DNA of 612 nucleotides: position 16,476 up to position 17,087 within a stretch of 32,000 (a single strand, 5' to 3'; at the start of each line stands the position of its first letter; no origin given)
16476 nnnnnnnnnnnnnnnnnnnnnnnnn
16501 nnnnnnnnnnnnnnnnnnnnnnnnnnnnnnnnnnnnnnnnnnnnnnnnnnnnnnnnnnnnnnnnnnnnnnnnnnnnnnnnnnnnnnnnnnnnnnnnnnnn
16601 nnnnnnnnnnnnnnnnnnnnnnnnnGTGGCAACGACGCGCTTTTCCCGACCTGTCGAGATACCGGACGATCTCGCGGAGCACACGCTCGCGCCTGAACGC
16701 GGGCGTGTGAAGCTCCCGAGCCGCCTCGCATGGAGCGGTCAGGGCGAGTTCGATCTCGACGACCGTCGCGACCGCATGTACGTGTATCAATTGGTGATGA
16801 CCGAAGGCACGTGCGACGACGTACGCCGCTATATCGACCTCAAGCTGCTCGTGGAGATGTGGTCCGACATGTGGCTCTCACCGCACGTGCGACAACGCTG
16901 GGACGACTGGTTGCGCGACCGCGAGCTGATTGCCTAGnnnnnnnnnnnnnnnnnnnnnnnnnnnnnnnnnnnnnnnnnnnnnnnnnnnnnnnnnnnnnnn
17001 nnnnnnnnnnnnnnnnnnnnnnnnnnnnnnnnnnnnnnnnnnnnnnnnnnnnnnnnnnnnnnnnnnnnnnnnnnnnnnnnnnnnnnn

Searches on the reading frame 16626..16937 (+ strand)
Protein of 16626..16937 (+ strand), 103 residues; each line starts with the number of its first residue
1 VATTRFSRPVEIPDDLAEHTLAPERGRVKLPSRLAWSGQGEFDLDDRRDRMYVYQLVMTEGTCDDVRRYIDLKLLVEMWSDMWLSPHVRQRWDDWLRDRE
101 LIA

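Call 52: predict_structure(alignment_id=A5)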
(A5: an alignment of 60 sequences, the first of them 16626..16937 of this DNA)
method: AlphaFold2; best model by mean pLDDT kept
length: 103 residues; sequences in the alignment: 60
mean_pLDDT: 88.1   pTM: 0.81
mean pLDDT of the five models: 88.1, 87.3, 85.7, 85.5, 84.2
residues with pLDDT >= 90: 72; 70-90: 19; 50-70: 7; < 50: 5
segments of 3 or more residues with pLDDT < 50: 1-3
pLDDT, mean of each block of 10 residues (from residue 1): 57 88 87 76 95 95 94 96 96 97 92
secondary structure, 60 per line:
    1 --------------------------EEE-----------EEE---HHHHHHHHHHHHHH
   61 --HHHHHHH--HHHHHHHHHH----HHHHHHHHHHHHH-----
elements in order: E27-29 E41-43 H47-60 H63-69 H72-81 H86-98

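Call 57: fold_search(model_id=the predicted structure, library=pdb)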
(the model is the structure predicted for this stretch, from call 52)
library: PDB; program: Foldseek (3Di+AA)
matches with E <= 10: 12; with E <= 0.001: 0
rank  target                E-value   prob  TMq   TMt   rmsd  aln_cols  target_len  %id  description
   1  7pzy_Z                4.7e+00  0.02  0.14  0.12  13.5        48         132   19  Structure of the vacant Candida albicans 80S ribosome (released 2022-05-18)
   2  8i9p_Cc               6.5e+00  0.01  0.19  0.10  12.7       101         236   20  Cryo-EM structure of a Chaetomium thermophilum pre-60S ribosomal subunit - State Mak16 (released 2023-05-17)
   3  3puj_B                6.5e+00  0.01  0.17  0.06  16.3        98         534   14  Crystal structure of the MUNC18-1 and SYNTAXIN4 N-Peptide complex (released 2011-01-19)
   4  8j98                  7.5e+00  0.02  0.19  0.12   7.5        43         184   19  A near-infrared fluorescent protein of de novo backbone design (released 2023-10-04)
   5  2e1n_A                8.0e+00  0.03  0.21  0.20   8.8        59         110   17  Crystal structure of the Cyanobacterium circadian clock modifier Pex (released 2006-11-28)
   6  2e1n_B                8.0e+00  0.03  0.21  0.19   9.1        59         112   19  Crystal structure of the Cyanobacterium circadian clock modifier Pex (released 2006-11-28)
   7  3j16_D                8.0e+00  0.01  0.14  0.11  13.3        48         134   14  Models of ribosome-bound Dom34p and Rli1p and their ribosomal binding partners (released 2012-02-22)
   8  4xjx_B                8.5e+00  0.01  0.17  0.03  17.6        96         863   14  STRUCTURE OF MUTANT (E165H) OF THE HSDR SUBUNIT OF THE ECOR124I RESTRICTION ENZYME IN COMPLEX WITH ATP (released 2016-01-20)
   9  2jrt_MODEL_1_A        9.1e+00  0.02  0.27  0.29  10.4        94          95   14  NMR solution structure of the protein coded by gene RHOS4_12090 of Rhodobacter sphaeroides. Northeast Structur (released 2007-08-21)
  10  9n74_LF               9.7e+00  0.01  0.14  0.12  13.3        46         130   13  SSU processome maturation and disassembly, State H (released 2025-10-29)
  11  3brp_A                9.7e+00  0.01  0.18  0.13  11.0        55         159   22  Crystal Structure of C-Phycocyanin from Galdieria sulphuraria (released 2009-02-24)
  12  8zwa_B                9.7e+00  0.01  0.14  0.04  11.8        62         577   16  HopBY induced At EDS1-PAD4-ADR1 heterotrimer (released 2024-11-06)

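Call 67: search_dna_similar(query=window:16626-16937:+, collection=plasmids, mode=protein, max_evalue=0.001, max_rows=15)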
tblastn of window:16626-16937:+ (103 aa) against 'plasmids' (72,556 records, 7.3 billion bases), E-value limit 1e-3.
Records with a match: 65; places in all: 68; records where one place covers at least 80% of the query: 32.
Best place of each record, by identity: <60% 65.
By first word of the organism name: Streptomyces 52; Mycobacterium 3; Streptantibioticus 2; Pseudonocardia 2; Paenarthrobacter 2; Arthrobacter 2; Rhodococcus 1; Pseudarthrobacter 1.
By predicted mobility (MOB-suite, as given by PLSDB): non-mobilizable 43; mobilizable 19; conjugative 3.
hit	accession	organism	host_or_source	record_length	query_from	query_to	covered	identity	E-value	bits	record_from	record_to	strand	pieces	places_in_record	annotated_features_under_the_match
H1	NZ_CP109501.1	Streptomyces sp. NBC_01426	-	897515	12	94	81%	43.5%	2e-11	65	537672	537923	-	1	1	hypothetical protein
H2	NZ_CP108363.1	Streptomyces sp. NBC_01343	-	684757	12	94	81%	42.4%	1e-9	61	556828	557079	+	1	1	hypothetical protein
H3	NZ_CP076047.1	Rhodococcus sp. USK10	-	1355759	12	92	79%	42.7%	1e-9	61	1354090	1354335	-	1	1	record has no annotation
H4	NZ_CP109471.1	Streptomyces sp. NBC_01462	-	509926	10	100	88%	37.6%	1e-10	63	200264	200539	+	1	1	none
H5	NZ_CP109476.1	Streptomyces sp. NBC_01455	-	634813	11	94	82%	40.7%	1e-9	60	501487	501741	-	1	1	hypothetical protein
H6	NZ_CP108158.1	Streptomyces sp. NBC_00161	-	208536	12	94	81%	41.2%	2e-10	62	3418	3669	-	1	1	hypothetical protein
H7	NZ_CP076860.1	Mycobacterium avium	Homo sapiens,sputum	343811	1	96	93%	35.4%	3e-10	62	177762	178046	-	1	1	hypothetical protein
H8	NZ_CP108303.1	Streptomyces sp. NBC_00019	-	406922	9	93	83%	39.1%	6e-9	58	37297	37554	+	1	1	hypothetical protein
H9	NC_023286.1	Streptomyces sp. F12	-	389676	12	93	80%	40.5%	7e-11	64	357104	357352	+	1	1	hypothetical protein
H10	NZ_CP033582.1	Streptomyces sp. ADI95-16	-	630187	12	94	81%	38.8%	1e-8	58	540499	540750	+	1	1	hypothetical protein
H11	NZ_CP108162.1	Streptomyces sp. NBC_00158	-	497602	14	96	81%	38.8%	7e-8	56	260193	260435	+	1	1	hypothetical protein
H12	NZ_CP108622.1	Streptomyces xanthophaeus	-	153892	12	94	81%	38.8%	2e-7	54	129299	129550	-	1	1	hypothetical protein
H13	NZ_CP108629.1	Streptomyces xanthophaeus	-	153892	12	94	81%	38.8%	2e-7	54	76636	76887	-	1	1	hypothetical protein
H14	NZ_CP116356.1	Streptomyces xanthophaeus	whole organism,soil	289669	12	94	81%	38.8%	4e-7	53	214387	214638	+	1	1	hypothetical protein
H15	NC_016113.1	Streptantibioticus cattleyicolor NRRL 8057 = DSM 46488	-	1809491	14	96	81%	38.8%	5e-5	47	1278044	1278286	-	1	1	none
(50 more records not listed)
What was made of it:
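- It is common on large actinobacterial plasmids: 65 plasmid records (call 67).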

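Call 69: get_annotated_region(hit=H7, flank=2500)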
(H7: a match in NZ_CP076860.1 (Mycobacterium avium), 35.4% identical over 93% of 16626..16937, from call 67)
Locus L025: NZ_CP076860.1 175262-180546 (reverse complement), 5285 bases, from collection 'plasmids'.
description: Mycobacterium avium subsp. hominissuis strain OCU901s_S2_2s plasmid pS2b, complete sequence
organism: Mycobacterium avium (NCBI taxid 439334)
taxonomy: Bacteria; Actinomycetota; Actinomycetes; Mycobacteriales; Mycobacteriaceae; Mycobacterium; Mycobacterium avium
host: -; source: Homo sapiens,sputum; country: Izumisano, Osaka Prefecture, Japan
typing (MOB-suite, as given by PLSDB): mobilizable; relaxase MOBP
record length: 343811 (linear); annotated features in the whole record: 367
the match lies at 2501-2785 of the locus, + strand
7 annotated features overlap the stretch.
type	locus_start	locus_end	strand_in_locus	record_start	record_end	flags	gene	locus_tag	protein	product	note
CDS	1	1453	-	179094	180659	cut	-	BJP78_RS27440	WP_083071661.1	serine/threonine-protein kinase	GO:0006468 - protein phosphorylation [Evidence IEA]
CDS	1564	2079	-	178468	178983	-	-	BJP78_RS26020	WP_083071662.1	GNAT family N-acetyltransferase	-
CDS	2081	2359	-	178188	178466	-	-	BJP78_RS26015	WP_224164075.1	DUF1778 domain-containing protein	-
CDS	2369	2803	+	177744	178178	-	-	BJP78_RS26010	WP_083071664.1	hypothetical protein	-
CDS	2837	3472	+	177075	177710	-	-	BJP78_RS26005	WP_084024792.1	nucleotidyl transferase AbiEii/AbiGii toxin family protein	-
CDS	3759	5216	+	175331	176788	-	-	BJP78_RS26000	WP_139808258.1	hypothetical protein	-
CDS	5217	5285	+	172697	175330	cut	-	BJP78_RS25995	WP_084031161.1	hypothetical protein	-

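Call 70: get_annotated_region(hit=H1, flank=2500)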
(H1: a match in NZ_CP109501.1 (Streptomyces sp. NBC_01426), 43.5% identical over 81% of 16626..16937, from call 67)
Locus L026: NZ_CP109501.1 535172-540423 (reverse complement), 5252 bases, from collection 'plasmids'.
description: Streptomyces sp. NBC_01426 plasmid unnamed1, complete sequence
organism: Streptomyces sp. NBC_01426 (NCBI taxid 2975866)
taxonomy: Bacteria; Actinomycetota; Actinomycetes; Kitasatosporales; Streptomycetaceae; Streptomyces; Streptomyces sp. NBC 01426
host: -; source: -; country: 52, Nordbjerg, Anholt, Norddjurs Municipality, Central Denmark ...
typing (MOB-suite, as given by PLSDB): non-mobilizable
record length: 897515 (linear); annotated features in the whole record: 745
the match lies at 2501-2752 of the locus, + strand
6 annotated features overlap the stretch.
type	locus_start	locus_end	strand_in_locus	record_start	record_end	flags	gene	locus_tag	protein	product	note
CDS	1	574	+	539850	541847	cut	-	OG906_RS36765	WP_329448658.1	TOMM precursor leader peptide-binding protein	-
CDS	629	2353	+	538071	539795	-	-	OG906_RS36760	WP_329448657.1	thiopeptide-type bacteriocin biosynthesis protein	-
CDS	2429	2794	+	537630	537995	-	-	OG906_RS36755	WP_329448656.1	hypothetical protein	-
CDS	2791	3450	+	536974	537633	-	-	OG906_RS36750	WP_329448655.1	nucleotidyl transferase AbiEii/AbiGii toxin family protein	-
CDS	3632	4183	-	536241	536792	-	-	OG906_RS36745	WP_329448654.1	MarR family transcriptional regulator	-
CDS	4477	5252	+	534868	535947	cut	-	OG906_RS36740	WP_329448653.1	alkene reductase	-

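Call 71: get_annotated_region(hit=H9, flank=2500)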
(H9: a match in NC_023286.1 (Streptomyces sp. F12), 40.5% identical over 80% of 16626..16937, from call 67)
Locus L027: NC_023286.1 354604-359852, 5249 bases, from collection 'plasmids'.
description: Streptomyces sp. F12 plasmid pFRL6, complete sequence
organism: Streptomyces sp. F12 (NCBI taxid 1436084)
taxonomy: Bacteria; Actinomycetota; Actinomycetes; Kitasatosporales; Streptomycetaceae; Streptomyces; Streptomyces sp. F12
host: -; source: -; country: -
typing (MOB-suite, as given by PLSDB): non-mobilizable; replicon rep_cluster_445
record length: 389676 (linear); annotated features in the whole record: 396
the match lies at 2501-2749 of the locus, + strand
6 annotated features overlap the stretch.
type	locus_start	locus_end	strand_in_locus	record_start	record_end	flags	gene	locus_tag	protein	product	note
CDS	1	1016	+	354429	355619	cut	-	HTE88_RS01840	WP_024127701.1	HEPN/Toprim-associated domain-containing protein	-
CDS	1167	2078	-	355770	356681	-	-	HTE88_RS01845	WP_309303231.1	Ku protein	GO:0006303 - double-strand break repair via nonhomologous end joining [Evidence IEA]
CDS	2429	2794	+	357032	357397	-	-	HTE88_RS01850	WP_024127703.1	hypothetical protein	-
CDS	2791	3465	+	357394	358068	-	-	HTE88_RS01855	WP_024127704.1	nucleotidyl transferase AbiEii/AbiGii toxin family protein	-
CDS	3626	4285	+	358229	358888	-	-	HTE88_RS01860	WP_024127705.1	hypothetical protein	-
CDS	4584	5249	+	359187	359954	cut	-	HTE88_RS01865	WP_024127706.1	hypothetical protein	-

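Call 83: get_annotated_region(hit=H3, flank=1600)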
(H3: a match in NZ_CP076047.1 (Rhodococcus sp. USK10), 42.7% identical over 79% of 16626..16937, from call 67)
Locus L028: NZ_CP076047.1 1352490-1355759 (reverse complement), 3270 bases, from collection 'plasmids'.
description: Rhodococcus sp. USK10 plasmid unnamed2
organism: Rhodococcus sp. USK10 (NCBI taxid 2789739)
taxonomy: Bacteria; Actinomycetota; Actinomycetes; Mycobacteriales; Nocardiaceae; Rhodococcus; Rhodococcus sp. USK10
host: -; source: -; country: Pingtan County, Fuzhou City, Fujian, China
typing (MOB-suite, as given by PLSDB): mobilizable; relaxase MOBP,MOBP
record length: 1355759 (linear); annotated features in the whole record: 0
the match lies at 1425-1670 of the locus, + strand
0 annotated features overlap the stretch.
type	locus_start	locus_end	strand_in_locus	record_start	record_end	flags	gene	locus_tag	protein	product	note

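Call 84: get_annotated_region(hit=H4, flank=2000)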
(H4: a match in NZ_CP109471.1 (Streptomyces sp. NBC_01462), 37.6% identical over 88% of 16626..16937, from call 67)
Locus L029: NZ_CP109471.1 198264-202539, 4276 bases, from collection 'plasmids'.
description: Streptomyces sp. NBC_01462 plasmid unnamed1, complete sequence
organism: Streptomyces sp. NBC_01462 (NCBI taxid 2903876)
taxonomy: Bacteria; Actinomycetota; Actinomycetes; Kitasatosporales; Streptomycetaceae; Streptomyces; Streptomyces sp. NBC 01462
host: -; source: -; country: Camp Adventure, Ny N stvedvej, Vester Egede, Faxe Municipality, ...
typing (MOB-suite, as given by PLSDB): mobilizable; replicon rep_cluster_1974; relaxase MOBP,MOBP,MOBP
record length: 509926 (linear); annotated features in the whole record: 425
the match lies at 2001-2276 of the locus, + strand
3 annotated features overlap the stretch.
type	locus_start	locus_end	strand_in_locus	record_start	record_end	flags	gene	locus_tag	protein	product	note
CDS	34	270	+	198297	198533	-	-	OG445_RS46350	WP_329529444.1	toxin-antitoxin system HicB family antitoxin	-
CDS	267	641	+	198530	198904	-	-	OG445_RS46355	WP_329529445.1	fic family toxin-antitoxin system, toxin component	-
CDS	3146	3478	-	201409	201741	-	-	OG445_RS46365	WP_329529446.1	Lsr2 family protein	-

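Call 85: get_annotated_region(hit=H15, flank=2000)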
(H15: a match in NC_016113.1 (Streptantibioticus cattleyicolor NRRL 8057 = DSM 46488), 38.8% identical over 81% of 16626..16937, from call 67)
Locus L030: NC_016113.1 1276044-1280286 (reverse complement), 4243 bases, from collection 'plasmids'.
description: Streptantibioticus cattleyicolor NRRL 8057 = DSM 46488 plasmid pSCAT, complete sequence
organism: Streptantibioticus cattleyicolor NRRL 8057 = DSM 46488 (NCBI taxid 1003195)
taxonomy: Bacteria; Actinomycetota; Actinomycetes; Kitasatosporales; Streptomycetaceae; Streptantibioticus; Streptantibioticus cattleyicolor; Streptantibioticus cattleyicolor NRRL 8057 = DSM 46488
host: -; source: -; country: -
typing (MOB-suite, as given by PLSDB): mobilizable; relaxase MOBP
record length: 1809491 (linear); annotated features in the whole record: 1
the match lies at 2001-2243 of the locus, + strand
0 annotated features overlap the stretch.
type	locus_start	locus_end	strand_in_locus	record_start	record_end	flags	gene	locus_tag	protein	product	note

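Call 89: search_dna_similar(query=window:16626-16937:+, collection=phages, mode=protein, max_evalue=0.001, max_rows=10)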
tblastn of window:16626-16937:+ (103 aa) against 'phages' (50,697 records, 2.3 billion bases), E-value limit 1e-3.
No match.

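Call 90: fold_search(model_id=the predicted structure, library=viral)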
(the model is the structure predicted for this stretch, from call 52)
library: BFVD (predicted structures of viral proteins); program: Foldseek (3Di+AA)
matches with E <= 10: 25; with E <= 0.001: 0
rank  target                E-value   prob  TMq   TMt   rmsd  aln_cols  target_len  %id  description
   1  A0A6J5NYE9            3.4e+00  0.03  0.28  0.27  14.5       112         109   10  Uncharacterized protein [uncultured Caudovirales phage]
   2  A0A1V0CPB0            3.9e+00  0.05  0.24  0.18   9.6        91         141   14  (no name in the UniProt tables at hand)
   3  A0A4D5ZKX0            4.1e+00  0.02  0.19  0.14   9.4        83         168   13  (no name in the UniProt tables at hand)
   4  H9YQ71                4.7e+00  0.04  0.20  0.27  10.2        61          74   15  (no name in the UniProt tables at hand)
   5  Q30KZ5                4.7e+00  0.02  0.16  0.10  10.7        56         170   21  Gp150 [Listeria phage P100]
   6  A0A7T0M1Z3            5.0e+00  0.03  0.24  0.17   9.9        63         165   13  Uncharacterized protein [Streptomyces phage TurkishDelight]
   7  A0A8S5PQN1            5.4e+00  0.05  0.26  0.40   8.9        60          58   18  50S ribosomal protein L2 [Myoviridae sp. ctEg02]
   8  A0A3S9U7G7            5.4e+00  0.04  0.29  0.24   9.1        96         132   14  (no name in the UniProt tables at hand)
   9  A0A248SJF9            5.4e+00  0.03  0.24  0.19   8.4        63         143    6  (no name in the UniProt tables at hand)
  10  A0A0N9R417            5.7e+00  0.03  0.23  0.16   9.1        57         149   14  Uncharacterized protein [Chrysochromulina ericina virus CeV-01B]
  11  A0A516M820            5.7e+00  0.02  0.24  0.25  10.8        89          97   19  (no name in the UniProt tables at hand)
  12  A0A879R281            6.5e+00  0.06  0.17  0.29   5.9        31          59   19  Uncharacterized protein [Synechococcus phage S-SRM01]
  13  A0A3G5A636            7.0e+00  0.01  0.17  0.21  13.9        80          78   18  Uncharacterized protein [Harvfovirus sp.]
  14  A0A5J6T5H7            7.5e+00  0.01  0.23  0.24   9.8        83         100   12  (no name in the UniProt tables at hand)
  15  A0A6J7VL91            8.0e+00  0.01  0.16  0.13   9.2        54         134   11  Uncharacterized protein [uncultured Caudovirales phage]
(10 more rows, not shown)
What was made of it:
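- Tried and rejected: Foldseek of the ORF1 model against PDB and BFVD gave nothing below E 3 (calls 57, 90).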
